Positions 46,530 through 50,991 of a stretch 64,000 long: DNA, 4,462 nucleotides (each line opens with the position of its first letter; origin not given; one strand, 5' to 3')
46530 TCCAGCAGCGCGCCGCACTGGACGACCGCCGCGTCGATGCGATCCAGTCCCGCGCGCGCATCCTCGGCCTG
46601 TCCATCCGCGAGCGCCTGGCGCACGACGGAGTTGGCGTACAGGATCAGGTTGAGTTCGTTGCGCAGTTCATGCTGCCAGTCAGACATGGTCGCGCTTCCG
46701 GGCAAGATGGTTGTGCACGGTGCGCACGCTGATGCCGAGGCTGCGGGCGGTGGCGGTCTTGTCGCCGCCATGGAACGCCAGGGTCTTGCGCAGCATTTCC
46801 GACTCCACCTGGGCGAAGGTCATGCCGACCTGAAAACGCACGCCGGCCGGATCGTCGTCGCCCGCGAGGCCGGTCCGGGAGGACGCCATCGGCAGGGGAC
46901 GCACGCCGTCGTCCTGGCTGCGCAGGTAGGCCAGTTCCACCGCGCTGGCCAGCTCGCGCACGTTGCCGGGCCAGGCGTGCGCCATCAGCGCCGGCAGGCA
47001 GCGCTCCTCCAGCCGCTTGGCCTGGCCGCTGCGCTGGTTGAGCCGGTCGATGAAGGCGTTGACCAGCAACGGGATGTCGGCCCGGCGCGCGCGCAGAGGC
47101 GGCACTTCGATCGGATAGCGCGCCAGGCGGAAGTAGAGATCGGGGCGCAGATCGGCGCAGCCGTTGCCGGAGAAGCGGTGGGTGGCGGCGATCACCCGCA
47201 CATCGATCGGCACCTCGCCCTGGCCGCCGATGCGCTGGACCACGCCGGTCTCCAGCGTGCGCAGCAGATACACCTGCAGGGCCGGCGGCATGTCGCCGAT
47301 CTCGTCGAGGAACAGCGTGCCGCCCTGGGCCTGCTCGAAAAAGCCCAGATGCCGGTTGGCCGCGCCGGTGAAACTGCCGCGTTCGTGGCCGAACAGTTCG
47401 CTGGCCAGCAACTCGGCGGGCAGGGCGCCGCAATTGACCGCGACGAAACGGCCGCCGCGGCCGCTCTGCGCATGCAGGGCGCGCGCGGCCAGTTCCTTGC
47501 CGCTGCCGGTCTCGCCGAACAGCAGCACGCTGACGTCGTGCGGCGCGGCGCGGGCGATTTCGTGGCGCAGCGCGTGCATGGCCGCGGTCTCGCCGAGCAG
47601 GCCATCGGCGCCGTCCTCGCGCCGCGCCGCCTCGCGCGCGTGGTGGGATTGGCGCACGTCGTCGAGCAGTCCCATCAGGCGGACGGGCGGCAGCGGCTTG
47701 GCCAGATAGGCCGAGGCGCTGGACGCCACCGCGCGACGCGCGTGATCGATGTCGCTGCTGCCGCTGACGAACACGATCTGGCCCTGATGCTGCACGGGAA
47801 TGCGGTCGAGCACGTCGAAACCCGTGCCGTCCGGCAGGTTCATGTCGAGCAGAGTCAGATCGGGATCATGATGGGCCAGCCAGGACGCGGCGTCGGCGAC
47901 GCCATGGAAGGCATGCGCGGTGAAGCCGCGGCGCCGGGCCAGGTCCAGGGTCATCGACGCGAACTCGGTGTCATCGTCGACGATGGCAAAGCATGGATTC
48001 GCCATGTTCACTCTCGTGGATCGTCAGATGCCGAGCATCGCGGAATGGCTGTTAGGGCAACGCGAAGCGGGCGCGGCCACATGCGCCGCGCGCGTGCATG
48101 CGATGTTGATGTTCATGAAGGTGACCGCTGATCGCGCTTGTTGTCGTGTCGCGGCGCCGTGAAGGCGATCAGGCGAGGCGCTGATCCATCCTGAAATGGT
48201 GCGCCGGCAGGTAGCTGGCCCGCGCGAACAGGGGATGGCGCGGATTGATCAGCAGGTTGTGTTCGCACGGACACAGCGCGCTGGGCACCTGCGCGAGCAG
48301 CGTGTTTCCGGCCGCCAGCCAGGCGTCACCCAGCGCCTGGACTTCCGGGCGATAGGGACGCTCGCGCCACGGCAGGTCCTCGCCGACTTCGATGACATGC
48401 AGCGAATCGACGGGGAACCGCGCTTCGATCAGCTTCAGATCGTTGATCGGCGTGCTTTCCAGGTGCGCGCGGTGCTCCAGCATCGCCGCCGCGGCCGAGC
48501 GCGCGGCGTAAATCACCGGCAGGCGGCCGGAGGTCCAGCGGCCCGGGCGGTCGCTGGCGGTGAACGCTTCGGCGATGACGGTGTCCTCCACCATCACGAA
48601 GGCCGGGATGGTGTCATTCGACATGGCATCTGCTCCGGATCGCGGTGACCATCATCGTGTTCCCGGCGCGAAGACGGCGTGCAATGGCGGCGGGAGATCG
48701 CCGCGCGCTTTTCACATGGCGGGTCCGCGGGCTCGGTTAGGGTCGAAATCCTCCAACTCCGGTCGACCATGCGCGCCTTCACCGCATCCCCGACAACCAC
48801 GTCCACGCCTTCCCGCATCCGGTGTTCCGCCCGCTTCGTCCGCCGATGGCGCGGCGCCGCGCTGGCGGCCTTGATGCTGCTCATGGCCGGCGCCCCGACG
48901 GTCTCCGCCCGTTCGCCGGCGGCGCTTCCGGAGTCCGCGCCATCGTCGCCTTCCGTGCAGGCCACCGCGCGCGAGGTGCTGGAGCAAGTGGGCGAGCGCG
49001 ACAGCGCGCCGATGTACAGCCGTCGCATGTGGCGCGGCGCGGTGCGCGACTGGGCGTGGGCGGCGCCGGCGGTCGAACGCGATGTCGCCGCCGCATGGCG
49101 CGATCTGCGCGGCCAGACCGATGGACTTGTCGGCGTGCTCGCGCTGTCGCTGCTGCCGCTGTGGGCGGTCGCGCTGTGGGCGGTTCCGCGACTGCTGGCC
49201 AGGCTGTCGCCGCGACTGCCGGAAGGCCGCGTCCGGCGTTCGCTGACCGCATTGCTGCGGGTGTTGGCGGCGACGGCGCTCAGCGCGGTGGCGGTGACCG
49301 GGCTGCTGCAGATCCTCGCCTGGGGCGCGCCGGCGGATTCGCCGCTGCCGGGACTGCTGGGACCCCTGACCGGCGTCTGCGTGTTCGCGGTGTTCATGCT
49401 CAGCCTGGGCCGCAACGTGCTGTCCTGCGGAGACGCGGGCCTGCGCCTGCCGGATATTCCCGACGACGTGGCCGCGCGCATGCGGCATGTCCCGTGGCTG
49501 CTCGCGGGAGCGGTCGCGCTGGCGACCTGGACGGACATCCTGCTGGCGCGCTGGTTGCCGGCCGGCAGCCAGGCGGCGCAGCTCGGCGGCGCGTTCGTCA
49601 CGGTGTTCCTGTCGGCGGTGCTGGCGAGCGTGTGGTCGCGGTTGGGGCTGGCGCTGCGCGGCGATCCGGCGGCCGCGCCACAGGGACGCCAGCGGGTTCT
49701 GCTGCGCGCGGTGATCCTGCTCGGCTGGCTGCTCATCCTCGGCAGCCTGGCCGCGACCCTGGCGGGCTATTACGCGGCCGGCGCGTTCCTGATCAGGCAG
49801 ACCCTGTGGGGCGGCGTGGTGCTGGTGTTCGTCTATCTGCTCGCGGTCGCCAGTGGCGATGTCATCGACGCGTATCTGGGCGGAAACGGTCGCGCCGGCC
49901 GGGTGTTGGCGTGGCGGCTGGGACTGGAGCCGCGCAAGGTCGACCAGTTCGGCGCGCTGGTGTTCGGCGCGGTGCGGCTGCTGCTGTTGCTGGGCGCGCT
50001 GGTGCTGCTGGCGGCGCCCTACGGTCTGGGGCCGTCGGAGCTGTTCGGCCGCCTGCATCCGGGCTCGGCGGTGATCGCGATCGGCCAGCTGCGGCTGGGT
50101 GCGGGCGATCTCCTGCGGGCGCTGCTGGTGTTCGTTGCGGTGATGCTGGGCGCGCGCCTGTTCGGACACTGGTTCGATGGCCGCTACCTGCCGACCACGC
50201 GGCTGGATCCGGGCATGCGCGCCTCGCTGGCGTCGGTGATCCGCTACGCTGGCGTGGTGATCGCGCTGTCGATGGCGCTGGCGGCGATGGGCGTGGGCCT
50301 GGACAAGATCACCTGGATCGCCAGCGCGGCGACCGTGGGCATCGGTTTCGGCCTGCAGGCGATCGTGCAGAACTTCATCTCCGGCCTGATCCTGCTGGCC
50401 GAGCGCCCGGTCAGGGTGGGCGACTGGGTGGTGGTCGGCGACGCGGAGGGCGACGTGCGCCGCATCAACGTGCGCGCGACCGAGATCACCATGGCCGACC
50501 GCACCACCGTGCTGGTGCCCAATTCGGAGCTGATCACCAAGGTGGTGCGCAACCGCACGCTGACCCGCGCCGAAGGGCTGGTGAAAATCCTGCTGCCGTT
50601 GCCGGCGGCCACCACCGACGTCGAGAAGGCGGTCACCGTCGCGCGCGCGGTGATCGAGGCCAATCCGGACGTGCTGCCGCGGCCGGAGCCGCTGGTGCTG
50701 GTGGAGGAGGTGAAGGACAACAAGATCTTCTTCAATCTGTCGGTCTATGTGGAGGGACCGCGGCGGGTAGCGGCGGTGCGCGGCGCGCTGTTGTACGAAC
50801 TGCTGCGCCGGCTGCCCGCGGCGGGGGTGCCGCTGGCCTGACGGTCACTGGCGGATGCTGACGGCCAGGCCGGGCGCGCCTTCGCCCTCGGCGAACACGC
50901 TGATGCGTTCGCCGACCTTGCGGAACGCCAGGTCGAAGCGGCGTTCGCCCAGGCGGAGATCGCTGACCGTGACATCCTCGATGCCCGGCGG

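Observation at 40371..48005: Stress/desiccation-type gene island driven by four sigma-54 promoters, next to a dedicated NtrC-family activator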

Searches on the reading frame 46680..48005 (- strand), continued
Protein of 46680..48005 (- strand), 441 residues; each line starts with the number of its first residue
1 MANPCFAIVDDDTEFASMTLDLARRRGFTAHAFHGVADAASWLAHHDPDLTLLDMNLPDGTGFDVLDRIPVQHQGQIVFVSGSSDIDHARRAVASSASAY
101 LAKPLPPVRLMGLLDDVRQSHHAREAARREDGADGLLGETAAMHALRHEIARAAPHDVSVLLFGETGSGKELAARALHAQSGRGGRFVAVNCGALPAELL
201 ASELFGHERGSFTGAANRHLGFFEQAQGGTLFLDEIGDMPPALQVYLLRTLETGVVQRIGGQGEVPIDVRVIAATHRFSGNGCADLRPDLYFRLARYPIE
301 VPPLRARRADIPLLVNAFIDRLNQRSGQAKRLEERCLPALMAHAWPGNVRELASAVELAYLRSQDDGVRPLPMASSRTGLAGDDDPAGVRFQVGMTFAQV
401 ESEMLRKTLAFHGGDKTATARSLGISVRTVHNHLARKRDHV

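Call 39: find_encoding_contigs(protein=P0092, flank=10000, max_places=1)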
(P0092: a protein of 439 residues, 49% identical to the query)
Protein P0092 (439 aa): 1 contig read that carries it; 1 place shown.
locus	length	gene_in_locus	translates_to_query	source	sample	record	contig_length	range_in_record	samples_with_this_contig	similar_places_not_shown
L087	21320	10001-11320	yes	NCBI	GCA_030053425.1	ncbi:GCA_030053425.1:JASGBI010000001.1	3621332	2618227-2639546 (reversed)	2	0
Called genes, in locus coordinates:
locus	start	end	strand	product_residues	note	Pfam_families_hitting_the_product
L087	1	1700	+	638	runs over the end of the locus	PF13432:TPR_16 (faint), PF00515:TPR_1 (faint), PF07719:TPR_2 (faint)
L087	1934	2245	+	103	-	-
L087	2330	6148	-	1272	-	PF13018:ESPR, PF12951:PATR, PF03797:Autotransporter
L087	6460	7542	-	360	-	PF21338:Top1B_N_bact, PF01028:Topoisom_I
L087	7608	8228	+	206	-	-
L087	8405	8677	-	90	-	PF04226:Transgly_assoc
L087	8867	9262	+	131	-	PF00571:CBS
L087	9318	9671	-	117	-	-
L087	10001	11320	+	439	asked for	PF00072:Response_reg, PF00158:Sigma54_activat, PF14532:Sigma54_activ_2, PF07728:AAA_5, PF01078:Mg_chelatase (weak), PF25601:AAA_lid_14, PF02954:HTH_8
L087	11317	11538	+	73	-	-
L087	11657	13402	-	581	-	-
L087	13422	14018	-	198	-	PF01521:Fe-S_biosyn (weak), PF01106:NifU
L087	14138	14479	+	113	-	PF01329:Pterin_4a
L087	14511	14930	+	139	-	PF03544:TonB_C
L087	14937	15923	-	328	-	PF01479:S4, PF00849:PseudoU_synth_2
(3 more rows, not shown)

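Call 40: find_encoding_contigs(protein=P0114, flank=10000, max_places=1)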
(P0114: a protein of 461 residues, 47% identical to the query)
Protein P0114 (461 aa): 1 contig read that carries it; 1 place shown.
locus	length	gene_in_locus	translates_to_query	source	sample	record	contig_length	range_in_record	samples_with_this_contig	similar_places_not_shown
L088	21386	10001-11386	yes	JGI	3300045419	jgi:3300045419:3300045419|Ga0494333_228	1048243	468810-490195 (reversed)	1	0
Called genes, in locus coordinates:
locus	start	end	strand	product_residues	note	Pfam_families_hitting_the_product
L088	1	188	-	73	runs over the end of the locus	-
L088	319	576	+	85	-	-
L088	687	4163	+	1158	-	PF14417:MEDS, PF00989:PAS, PF08448:PAS_4, PF13426:PAS_9, PF01590:GAF, PF13185:GAF_2, PF00989:PAS, PF08448:PAS_4, +7 more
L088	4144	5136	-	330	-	PF00106:adh_short, PF08659:KR, PF13561:adh_short_C2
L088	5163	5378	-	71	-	-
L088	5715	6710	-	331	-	PF21338:Top1B_N_bact, PF01028:Topoisom_I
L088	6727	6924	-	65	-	-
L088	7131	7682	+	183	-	PF13628:DUF4142, PF03713:DUF305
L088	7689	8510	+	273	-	PF03631:Virul_fac_BrkB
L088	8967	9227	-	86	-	-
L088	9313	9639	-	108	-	-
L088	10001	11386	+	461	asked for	PF00072:Response_reg, PF00158:Sigma54_activat, PF13191:AAA_16 (weak), PF14532:Sigma54_activ_2, PF07728:AAA_5, PF25601:AAA_lid_14, PF02954:HTH_8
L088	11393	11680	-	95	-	-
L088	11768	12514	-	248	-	PF02518:HATPase_c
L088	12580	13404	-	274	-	PF01738:DLH (faint), PF02129:Peptidase_S15, PF00561:Abhydrolase_1, PF07859:Abhydrolase_3 (weak), PF12146:Hydrolase_4 (faint), PF12697:Abhydrolase_6, PF00326:Peptidase_S9, PF05728:UPF0227 (weak)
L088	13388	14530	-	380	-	PF11379:DUF3182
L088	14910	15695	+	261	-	PF01814:Hemerythrin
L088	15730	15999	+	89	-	-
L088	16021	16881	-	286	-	PF21088:MS_channel_1st (weak), PF00924:MS_channel_2nd, PF21082:MS_channel_3rd (weak)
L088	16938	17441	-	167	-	PF09537:DUF2383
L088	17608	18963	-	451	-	PF00999:Na_H_Exchanger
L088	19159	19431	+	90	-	PF13619:KTSC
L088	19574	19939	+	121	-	PF04972:BON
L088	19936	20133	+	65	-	PF05532:CsbD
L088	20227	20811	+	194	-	PF12867:DinB_2 (weak)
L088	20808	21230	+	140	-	PF10017:Methyltransf_33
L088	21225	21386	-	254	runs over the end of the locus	PF08808:RES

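Call 41: find_encoding_contigs(protein=P0088, flank=10000, max_places=1)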
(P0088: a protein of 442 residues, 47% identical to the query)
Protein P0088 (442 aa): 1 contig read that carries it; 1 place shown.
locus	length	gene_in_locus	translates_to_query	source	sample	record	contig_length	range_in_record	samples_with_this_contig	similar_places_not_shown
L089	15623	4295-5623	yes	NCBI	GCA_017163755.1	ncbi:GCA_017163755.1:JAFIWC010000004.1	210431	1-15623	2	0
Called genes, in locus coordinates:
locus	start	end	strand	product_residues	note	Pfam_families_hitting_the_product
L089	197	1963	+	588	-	PF07690:MFS_1, PF00854:PTR2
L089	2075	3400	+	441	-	PF01566:Nramp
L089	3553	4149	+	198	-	-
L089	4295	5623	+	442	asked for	PF00072:Response_reg, PF00158:Sigma54_activat, PF14532:Sigma54_activ_2, PF07728:AAA_5, PF25601:AAA_lid_14, PF02954:HTH_8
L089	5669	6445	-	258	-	PF08003:Methyltransf_9, PF13489:Methyltransf_23, PF05175:MTS (weak), PF12847:Methyltransf_18 (weak), PF13847:Methyltransf_31, PF08241:Methyltransf_11, PF08242:Methyltransf_12, PF13649:Methyltransf_25, +1 more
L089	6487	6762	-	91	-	-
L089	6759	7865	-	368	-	PF13524:Glyco_trans_1_2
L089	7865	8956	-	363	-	PF13524:Glyco_trans_1_2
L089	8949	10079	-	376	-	PF13439:Glyco_transf_4, PF13579:Glyco_trans_4_4 (weak), PF13524:Glyco_trans_1_2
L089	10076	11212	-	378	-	PF13439:Glyco_transf_4, PF13579:Glyco_trans_4_4, PF00534:Glycos_transf_1, PF13692:Glyco_trans_1_4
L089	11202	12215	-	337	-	PF01408:GFO_IDH_MocA, PF02894:GFO_IDH_MocA_C, PF22725:GFO_IDH_MocA_C3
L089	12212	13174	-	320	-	PF08240:ADH_N, PF00107:ADH_zinc_N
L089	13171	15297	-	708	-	PF00106:adh_short (faint), PF01073:3Beta_HSD, PF01370:Epimerase, PF02719:Polysacc_synt_2, PF04321:RmlD_sub_bind, PF07993:NAD_binding_4, PF08659:KR (weak), PF16363:GDP_Man_Dehyd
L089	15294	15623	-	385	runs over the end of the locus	PF01073:3Beta_HSD, PF01370:Epimerase, PF02719:Polysacc_synt_2, PF05368:NmrA (weak), PF13460:NAD_binding_10, PF16363:GDP_Man_Dehyd, PF01370:Epimerase, PF16363:GDP_Man_Dehyd, +1 more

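Call 48: search_protein_families(library=ncbifam, max_evalue=0.001, proteins=[window:46680-48005:-])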
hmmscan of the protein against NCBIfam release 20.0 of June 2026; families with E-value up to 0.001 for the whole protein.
window:46680-48005:- (441 aa): 73 families (the best 25 are shown)
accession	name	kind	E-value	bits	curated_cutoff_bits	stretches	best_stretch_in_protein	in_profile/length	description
TIGR01818.1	ntrC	equivalog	2.8e-90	303.3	558.6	1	8-364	3-369/463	nitrogen regulation protein NR(I)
TIGR02915.1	PEP_resp_reg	equivalog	1.5e-84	284.5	502.6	1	36-436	29-441/445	PEP-CTERM-box response regulator transcription factor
NF007689.0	PRK10365.1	equivalog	1.2e-79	268.2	760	1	8-436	10-441/441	sigma-54-dependent response regulator transcription factor ZraR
TIGR01817.1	nifA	equivalog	1.5e-77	261.6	528.85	1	120-366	182-431/534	nif-specific transcriptional activator NifA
NF008469.0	PRK11361.1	equivalog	1.5e-77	261.2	714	1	7-431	8-448/461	acetoacetate metabolism transcriptional regulator AtoC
NF003451.0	PRK05022.1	equivalog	2.4e-77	260.8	476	1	113-431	167-502/512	nitric oxide reductase transcriptional regulator NorR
NF041552.1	TF_PrdR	equivalog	2.1e-74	250.9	795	1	131-434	264-573/577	sigma-54 dependent transcriptional regulator PrdR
NF051870.1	NAssimRespRegNtrX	equivalog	2.2e-72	244.4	600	1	8-382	6-387/452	nitrogen assimilation response regulator NtrX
TIGR02329.1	propionate_PrpR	equivalog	3.7e-72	243.6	499.2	1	121-434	198-524/526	propionate catabolism operon regulatory protein PrpR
NF011953.0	PRK15424.1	equivalog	3.7e-71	240.3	703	1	119-436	204-533/538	propionate catabolism operon regulatory protein PrpR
NF050807.1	TransRegFlbDCaul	equivalog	1.2e-70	238.7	750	1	82-437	78-438/454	sigma-54-dependent transcriptional regulator FlbD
NF008176.1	PRK10923.1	equivalog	4.5e-70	236.5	620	1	6-355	6-363/469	nitrogen regulation protein NR(I)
NF038308.1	RNA_repair_RtcR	equivalog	1.6e-69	235.2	650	1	117-368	163-427/530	RNA repair transcriptional activator RtcR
NF011695.0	PRK15115.1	equivalog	7.2e-68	229.3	763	1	8-436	11-435/445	two-component system response regulator GlrR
NF041946.1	LuxO_transreg_Vib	equivalog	2.8e-66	224.2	800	1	37-357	30-360/463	quorum-sensing sigma-54 dependent transcriptional regulator LuxO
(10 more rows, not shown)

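Call 71: find_encoding_contigs(protein=P0031, flank=10000, max_places=1)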
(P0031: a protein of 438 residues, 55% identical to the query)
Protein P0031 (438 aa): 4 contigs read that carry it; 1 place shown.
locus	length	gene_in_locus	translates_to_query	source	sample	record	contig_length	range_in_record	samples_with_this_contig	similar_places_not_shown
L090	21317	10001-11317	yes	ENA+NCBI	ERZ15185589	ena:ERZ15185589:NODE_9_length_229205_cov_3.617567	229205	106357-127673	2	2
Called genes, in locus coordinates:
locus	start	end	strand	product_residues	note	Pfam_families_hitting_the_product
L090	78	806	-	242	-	PF02683:DsbD_TM, PF13386:DsbD_2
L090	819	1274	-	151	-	PF00085:Thioredoxin (weak), PF13098:Thioredoxin_2 (weak)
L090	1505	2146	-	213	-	PF06532:NrsF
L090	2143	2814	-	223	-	PF04542:Sigma70_r2, PF04545:Sigma70_r4 (weak), PF08281:Sigma70_r4_2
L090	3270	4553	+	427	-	PF01546:Peptidase_M20, PF07687:M20_dimer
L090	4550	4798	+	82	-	-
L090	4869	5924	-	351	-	PF08240:ADH_N, PF00107:ADH_zinc_N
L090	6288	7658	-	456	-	PF01814:Hemerythrin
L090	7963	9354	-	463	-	PF08447:PAS_3 (weak), PF08448:PAS_4, PF08447:PAS_3, PF07536:HWE_HK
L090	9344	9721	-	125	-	PF00072:Response_reg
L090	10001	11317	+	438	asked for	PF00072:Response_reg, PF00158:Sigma54_activat, PF01078:Mg_chelatase (faint), PF14532:Sigma54_activ_2, PF07728:AAA_5, PF25601:AAA_lid_14, PF02954:HTH_8 (weak)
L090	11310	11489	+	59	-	-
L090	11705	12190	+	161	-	-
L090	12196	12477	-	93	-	PF11607:DUF3247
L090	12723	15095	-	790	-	PF00199:Catalase, PF06628:Catalase-rel, PF01965:DJ-1_PfpI (weak), PF18011:Catalase_C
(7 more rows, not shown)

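Call 72: find_encoding_contigs(protein=P0076, flank=10000, max_places=1)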
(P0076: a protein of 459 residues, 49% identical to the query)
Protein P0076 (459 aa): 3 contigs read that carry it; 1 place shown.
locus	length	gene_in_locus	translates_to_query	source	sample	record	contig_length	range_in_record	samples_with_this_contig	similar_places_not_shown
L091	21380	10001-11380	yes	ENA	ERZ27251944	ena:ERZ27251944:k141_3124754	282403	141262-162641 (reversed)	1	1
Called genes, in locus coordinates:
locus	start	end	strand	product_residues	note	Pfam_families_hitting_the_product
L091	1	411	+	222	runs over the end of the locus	-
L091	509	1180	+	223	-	-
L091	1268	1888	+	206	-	PF00484:Pro_CA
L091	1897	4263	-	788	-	PF00069:Pkinase, PF07714:PK_Tyr_Ser-Thr, PF13424:TPR_12 (weak), PF13424:TPR_12 (weak), PF13374:TPR_10 (weak), PF13424:TPR_12, PF24885:TPR_NPHP3, PF13374:TPR_10, +9 more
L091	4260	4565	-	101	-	PF07638:Sigma70_ECF, PF08281:Sigma70_r4_2 (faint), PF04545:Sigma70_r4 (faint)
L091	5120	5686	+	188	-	-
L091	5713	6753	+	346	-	PF01738:DLH (weak)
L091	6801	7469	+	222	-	-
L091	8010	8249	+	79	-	-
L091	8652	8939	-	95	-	-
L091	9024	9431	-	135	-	PF00072:Response_reg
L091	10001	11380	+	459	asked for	PF00072:Response_reg, PF00158:Sigma54_activat, PF13191:AAA_16 (weak), PF14532:Sigma54_activ_2, PF07728:AAA_5, PF25601:AAA_lid_14, PF02954:HTH_8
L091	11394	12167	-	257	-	PF02518:HATPase_c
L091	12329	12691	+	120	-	-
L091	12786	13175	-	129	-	PF10685:KGG (weak)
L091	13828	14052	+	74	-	-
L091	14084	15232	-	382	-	-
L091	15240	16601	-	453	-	PF13476:AAA_23 (weak), PF13555:AAA_29 (faint), PF00005:ABC_tran, PF14524:Wzt_C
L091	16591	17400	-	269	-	PF01061:ABC2_membrane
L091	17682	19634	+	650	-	PF05045:RgpF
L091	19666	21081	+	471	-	PF03062:MBOAT, PF13813:MBOAT_2 (weak)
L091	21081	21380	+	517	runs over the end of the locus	PF16822:ALGX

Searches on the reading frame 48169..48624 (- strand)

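Call 8: search_protein_families(library=pfam, max_evalue=0.01, proteins=[window:48169-48624:-])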
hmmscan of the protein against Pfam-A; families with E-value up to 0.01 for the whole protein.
window:48169-48624:- (151 aa): 1 family
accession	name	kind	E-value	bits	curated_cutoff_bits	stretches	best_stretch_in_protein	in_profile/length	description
PF08808.17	RES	-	4.2e-22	79.3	23.2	1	19-142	13-152/157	RES domain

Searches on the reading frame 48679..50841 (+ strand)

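Call 8: search_protein_families(library=pfam, max_evalue=0.01, proteins=[window:48679-50841:+])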
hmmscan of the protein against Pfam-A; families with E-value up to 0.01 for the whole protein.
window:48679-50841:+ (720 aa): 3 families
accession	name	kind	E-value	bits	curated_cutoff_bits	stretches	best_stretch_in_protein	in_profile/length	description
PF00924.24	MS_channel_2nd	-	4.1e-21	75.3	20.2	1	562-626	2-66/68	Mechanosensitive ion channel, beta-domain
PF21082.3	MS_channel_3rd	-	0.00031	21.6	21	1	644-716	9-85/88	Mechanosensitive ion channel MscS, C-terminal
PF21088.3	MS_channel_1st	-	0.0052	17.2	23.1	1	520-560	2-42/42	Mechanosensitive ion channel, transmembrane helices 2/3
